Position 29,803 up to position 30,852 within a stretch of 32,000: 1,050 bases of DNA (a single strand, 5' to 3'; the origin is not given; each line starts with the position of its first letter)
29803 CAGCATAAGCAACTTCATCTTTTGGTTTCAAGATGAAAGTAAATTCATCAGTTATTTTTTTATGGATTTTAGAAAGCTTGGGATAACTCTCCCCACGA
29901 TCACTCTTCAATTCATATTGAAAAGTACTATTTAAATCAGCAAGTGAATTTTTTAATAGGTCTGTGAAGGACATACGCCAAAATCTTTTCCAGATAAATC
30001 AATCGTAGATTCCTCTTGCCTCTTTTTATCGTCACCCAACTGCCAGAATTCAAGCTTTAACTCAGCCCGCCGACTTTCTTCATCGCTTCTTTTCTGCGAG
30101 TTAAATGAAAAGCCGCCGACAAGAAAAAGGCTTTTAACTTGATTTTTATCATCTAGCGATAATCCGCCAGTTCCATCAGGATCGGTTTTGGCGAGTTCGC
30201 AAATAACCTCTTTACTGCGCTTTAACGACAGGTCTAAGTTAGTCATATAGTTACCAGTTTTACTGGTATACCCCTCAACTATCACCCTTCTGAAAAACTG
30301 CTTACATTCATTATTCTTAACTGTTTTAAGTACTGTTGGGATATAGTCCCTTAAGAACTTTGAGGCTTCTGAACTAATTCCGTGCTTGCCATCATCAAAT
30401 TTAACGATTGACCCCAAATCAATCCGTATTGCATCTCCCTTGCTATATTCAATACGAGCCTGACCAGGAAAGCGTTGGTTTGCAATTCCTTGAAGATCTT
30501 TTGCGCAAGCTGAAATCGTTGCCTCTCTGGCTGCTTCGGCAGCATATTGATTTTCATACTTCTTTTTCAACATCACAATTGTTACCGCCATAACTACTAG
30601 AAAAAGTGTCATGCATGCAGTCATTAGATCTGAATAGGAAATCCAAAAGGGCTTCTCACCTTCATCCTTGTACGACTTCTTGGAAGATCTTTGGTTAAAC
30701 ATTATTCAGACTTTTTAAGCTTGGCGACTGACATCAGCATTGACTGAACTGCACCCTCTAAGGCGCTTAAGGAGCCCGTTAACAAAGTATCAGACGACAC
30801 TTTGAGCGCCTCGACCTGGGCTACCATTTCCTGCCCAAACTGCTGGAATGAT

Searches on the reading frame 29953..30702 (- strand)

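Call 5: search_protein_families(library=pfam, proteins=[window:29953-30702:-], max_evalue=0.01)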
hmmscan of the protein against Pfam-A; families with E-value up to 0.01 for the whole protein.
window:29953-30702:- (249 aa): 2 families
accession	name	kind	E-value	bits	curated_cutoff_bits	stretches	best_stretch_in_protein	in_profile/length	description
PF13677.11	MotB_plug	-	3.7e-06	26.9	24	1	9-47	6-46/58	Membrane MotB of proton-channel complex MotA/MotB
PF00691.25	OmpA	-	0.00013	22.7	27.2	1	102-166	2-60/98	OmpA family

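Call 6: search_protein_families(library=padloc, proteins=[window:29953-30702:-], max_evalue=0.01)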
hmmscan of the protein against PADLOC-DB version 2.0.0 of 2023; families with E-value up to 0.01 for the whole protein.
window:29953-30702:- (249 aa): 7 families
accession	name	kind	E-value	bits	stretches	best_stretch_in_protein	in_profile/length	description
PDLC00611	ZorB1|ZorB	-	2.9e-86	287.1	1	1-246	1-238/240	MotB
PDLC00609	ZorB1|ZorB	-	4e-33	112.8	1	4-219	3-216/232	MotB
PDLC00641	ZorB2|ZorB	-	7.6e-17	59.8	1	9-214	6-219/238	MotB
PDLC00608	ZorB1|ZorB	-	3e-15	54.2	1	7-201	5-202/243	MotB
PDLC00610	ZorB1|ZorB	-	4.3e-08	31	1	8-215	5-232/254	MotB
PDLC00612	ZorB1|ZorB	-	8.8e-07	26.7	1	130-176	174-223/293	MotB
PDLC00651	ZorB3|ZorB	-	0.00036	18.1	1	13-167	9-159/215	MotB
